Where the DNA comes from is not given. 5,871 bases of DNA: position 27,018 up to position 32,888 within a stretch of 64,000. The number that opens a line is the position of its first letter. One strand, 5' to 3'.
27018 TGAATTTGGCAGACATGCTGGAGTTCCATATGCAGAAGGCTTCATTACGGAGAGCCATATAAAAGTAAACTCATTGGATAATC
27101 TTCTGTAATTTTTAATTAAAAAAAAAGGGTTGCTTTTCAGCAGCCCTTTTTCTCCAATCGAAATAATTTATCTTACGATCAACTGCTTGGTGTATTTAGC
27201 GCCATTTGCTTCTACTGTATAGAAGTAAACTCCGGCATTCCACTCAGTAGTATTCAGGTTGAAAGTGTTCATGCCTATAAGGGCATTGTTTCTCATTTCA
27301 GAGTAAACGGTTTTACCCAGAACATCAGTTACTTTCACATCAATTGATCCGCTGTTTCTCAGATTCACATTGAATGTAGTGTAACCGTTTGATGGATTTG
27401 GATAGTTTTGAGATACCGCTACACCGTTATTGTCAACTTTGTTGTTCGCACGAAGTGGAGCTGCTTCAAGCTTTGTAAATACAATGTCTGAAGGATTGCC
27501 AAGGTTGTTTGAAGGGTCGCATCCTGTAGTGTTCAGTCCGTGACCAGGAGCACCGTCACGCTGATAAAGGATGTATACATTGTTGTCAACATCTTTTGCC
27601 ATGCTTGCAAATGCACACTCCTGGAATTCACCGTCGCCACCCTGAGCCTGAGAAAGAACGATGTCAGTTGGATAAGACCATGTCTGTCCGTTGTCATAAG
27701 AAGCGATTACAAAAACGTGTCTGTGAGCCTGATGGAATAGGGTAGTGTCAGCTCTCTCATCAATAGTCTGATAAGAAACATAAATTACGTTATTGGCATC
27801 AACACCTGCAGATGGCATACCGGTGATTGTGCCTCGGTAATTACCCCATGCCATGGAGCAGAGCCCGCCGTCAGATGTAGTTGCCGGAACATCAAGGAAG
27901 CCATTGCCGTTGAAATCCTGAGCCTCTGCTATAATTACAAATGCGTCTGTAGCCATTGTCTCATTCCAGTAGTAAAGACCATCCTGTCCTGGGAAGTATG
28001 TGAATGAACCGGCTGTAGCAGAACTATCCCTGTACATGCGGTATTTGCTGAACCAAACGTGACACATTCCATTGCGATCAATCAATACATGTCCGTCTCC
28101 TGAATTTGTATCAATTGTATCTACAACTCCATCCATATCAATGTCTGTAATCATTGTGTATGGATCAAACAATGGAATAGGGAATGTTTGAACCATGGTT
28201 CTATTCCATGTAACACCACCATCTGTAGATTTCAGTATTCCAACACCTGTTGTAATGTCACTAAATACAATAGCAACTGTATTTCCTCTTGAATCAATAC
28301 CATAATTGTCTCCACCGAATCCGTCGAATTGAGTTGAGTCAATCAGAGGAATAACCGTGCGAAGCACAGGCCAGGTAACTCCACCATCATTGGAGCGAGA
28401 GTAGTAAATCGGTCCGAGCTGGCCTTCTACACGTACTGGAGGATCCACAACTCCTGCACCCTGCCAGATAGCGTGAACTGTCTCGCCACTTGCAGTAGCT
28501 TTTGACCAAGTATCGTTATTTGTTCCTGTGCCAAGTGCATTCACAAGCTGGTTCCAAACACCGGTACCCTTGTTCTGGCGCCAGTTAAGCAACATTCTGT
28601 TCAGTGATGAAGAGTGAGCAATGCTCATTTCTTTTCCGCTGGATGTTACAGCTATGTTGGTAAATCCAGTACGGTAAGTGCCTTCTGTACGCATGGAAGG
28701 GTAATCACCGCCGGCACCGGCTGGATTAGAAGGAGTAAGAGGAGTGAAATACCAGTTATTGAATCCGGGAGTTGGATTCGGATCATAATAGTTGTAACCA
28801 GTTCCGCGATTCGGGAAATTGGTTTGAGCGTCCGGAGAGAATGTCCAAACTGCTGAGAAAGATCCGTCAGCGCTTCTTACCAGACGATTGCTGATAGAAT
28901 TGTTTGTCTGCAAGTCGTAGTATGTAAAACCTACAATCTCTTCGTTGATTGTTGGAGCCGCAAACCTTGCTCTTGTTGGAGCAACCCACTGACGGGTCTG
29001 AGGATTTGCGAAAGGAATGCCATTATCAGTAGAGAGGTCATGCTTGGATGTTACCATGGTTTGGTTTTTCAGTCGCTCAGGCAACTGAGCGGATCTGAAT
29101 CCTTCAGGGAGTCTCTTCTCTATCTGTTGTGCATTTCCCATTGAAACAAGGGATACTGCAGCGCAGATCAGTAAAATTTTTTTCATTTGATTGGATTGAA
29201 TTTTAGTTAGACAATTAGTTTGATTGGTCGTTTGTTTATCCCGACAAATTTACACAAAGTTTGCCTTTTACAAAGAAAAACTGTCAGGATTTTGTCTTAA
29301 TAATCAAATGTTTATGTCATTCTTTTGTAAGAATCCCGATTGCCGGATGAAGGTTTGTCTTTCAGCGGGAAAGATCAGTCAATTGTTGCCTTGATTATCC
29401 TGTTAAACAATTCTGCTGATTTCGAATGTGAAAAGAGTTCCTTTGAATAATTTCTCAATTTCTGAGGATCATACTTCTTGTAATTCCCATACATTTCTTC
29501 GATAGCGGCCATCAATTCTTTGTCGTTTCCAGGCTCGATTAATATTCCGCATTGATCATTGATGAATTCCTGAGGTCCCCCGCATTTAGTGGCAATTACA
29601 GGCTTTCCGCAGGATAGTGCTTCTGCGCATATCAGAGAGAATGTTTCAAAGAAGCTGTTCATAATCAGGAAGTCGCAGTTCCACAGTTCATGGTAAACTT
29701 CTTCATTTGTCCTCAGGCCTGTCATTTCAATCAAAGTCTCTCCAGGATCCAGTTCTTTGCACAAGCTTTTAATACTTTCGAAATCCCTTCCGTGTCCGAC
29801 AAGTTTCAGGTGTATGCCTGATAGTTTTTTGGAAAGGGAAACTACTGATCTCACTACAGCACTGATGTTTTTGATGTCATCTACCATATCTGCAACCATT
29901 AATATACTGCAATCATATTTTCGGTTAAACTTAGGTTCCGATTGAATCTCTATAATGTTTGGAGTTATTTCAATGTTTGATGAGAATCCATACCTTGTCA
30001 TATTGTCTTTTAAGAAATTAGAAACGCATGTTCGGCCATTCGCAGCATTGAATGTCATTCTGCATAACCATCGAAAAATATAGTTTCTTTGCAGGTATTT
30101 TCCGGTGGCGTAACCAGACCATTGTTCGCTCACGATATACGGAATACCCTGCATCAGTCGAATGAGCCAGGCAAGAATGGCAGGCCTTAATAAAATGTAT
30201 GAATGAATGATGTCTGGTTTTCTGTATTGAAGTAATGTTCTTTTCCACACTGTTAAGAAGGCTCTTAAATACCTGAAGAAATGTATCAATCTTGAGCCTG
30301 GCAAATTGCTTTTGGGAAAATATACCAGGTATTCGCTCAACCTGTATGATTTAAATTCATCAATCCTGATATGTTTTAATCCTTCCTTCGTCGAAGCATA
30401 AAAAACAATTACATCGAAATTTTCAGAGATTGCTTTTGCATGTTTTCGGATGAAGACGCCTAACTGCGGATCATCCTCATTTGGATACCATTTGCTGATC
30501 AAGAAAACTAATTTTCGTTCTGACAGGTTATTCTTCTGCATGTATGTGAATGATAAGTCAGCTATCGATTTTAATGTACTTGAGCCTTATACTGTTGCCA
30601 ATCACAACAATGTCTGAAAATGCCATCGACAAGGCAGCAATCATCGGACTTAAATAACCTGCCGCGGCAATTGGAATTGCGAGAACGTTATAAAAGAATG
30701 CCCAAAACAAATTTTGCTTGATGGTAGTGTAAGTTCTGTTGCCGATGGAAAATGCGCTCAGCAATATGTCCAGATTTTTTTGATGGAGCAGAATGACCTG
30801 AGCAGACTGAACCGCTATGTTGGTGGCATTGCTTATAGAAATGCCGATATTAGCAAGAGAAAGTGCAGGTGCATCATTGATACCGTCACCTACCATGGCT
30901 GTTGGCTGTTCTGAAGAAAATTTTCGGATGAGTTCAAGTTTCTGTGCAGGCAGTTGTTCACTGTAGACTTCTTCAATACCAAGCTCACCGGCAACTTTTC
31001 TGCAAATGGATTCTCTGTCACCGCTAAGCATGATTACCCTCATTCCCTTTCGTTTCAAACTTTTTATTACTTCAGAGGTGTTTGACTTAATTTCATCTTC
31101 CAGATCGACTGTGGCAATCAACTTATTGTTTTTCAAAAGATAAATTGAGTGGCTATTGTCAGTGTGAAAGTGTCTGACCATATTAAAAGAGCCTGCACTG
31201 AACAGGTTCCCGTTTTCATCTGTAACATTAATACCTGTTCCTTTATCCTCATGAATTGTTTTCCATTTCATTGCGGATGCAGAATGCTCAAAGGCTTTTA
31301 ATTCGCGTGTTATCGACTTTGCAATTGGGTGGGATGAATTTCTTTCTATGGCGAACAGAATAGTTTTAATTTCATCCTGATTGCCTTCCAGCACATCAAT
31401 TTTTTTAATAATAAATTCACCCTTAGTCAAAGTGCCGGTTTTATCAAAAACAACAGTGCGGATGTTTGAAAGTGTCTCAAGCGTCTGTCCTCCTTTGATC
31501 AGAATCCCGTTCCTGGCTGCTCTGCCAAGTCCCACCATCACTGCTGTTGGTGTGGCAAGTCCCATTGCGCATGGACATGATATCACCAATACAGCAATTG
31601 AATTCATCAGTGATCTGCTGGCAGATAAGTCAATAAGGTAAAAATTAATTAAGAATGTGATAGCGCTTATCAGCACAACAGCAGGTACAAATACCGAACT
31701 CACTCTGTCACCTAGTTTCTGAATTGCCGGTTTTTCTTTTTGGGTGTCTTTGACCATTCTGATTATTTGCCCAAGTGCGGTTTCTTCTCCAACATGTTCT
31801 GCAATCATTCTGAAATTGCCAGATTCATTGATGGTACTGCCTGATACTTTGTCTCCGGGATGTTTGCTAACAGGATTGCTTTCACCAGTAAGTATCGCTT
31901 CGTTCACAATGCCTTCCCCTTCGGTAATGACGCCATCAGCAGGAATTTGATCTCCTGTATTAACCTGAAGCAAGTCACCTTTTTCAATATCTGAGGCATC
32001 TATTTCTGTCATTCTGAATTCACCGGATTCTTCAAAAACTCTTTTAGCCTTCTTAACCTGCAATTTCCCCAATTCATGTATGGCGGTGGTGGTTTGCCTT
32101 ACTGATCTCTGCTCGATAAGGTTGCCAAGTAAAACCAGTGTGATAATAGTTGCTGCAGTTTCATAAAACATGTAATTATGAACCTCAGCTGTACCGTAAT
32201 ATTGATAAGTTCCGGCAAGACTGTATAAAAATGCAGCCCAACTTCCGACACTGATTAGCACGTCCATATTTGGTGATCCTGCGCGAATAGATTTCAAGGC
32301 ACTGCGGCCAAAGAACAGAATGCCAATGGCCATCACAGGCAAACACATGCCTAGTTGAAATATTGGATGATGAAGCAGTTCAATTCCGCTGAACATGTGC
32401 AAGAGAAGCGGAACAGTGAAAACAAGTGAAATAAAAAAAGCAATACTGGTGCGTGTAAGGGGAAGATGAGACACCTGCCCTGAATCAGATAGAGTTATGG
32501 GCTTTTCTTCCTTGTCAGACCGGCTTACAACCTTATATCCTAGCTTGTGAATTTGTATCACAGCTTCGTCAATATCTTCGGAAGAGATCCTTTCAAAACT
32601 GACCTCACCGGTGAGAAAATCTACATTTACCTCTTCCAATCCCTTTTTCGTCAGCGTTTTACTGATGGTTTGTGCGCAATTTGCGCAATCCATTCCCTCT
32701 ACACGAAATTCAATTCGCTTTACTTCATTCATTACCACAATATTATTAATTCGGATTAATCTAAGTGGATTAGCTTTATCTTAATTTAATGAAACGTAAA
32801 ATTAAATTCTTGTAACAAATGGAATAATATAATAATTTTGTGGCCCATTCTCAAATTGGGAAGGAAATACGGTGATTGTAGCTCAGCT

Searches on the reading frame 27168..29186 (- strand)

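Call 33: search_protein_families(library=pfam, proteins=[window:27168-29186:-], max_evalue=0.001)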
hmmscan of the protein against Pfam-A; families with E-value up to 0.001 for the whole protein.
window:27168-29186:- (672 aa): 1 family
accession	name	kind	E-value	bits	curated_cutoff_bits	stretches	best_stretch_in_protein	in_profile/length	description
PF18962.6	Por_Secre_tail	-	3.1e-12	47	27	1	595-671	2-75/75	Secretion system C-terminal sorting domain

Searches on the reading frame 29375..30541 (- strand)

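Call 33: search_protein_families(library=pfam, proteins=[window:29375-30541:-], max_evalue=0.001)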
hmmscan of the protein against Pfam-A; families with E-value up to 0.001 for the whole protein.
window:29375-30541:- (388 aa): 5 families
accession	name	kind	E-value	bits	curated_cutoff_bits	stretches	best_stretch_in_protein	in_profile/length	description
PF00534.26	Glycos_transf_1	-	2.9e-22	79.5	26.4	1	212-364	17-167/172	Glycosyl transferases group 1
PF13692.12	Glyco_trans_1_4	-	3.3e-21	76.5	27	1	212-352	3-141/142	Glycosyl transferases group 1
PF13439.12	Glyco_transf_4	-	5.6e-13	49.7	28.5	1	30-199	7-168/170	Glycosyltransferase Family 4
PF13579.12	Glyco_trans_4_4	-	3.7e-09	37.6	29.7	1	80-195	47-157/158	Glycosyl transferase 4-like domain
PF20706.3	GT4-conflict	-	6.4e-08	32.4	26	1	191-331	176-324/385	Family 4 Glycosyltransferase in conflict systems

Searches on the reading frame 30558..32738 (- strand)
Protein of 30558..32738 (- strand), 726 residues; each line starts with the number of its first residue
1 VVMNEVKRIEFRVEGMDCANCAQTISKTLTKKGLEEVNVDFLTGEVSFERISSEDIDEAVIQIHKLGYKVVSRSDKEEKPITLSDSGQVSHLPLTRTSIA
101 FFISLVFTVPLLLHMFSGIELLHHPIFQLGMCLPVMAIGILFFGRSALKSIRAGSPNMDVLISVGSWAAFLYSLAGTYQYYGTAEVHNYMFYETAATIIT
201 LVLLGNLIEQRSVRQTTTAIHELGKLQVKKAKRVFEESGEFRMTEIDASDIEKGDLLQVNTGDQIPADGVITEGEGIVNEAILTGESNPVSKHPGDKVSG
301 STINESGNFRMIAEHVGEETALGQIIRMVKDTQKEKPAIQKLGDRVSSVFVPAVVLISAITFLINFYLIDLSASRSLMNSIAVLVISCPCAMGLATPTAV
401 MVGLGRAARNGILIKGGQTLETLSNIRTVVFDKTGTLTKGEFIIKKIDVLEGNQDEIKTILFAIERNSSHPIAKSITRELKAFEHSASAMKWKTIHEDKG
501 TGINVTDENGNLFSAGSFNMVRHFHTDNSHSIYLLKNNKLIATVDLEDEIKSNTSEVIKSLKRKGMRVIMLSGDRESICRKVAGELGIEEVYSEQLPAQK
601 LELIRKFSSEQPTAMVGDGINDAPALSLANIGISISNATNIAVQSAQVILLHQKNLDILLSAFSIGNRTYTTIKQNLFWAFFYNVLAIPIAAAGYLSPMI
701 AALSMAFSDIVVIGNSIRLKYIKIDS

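Call 33: search_protein_families(library=pfam, proteins=[window:30558-32738:-], max_evalue=0.001)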
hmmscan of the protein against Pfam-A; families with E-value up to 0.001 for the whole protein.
window:30558-32738:- (726 aa): 4 families
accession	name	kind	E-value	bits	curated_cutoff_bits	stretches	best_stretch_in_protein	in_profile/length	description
PF00122.25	E1-E2_ATPase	-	7.2e-56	189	28.1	1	228-410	4-181/181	E1-E2 ATPase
PF00702.32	Hydrolase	-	2.3e-25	90.5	26.4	1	426-629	1-190/191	haloacid dehalogenase-like hydrolase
PF00403.32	HMA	-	6.2e-10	39.8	24.8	1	11-69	2-62/62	Heavy-metal-associated domain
PF08282.18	Hydrolase_3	-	1.4e-06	28.7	20.9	0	610-654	203-247/255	haloacid dehalogenase-like hydrolase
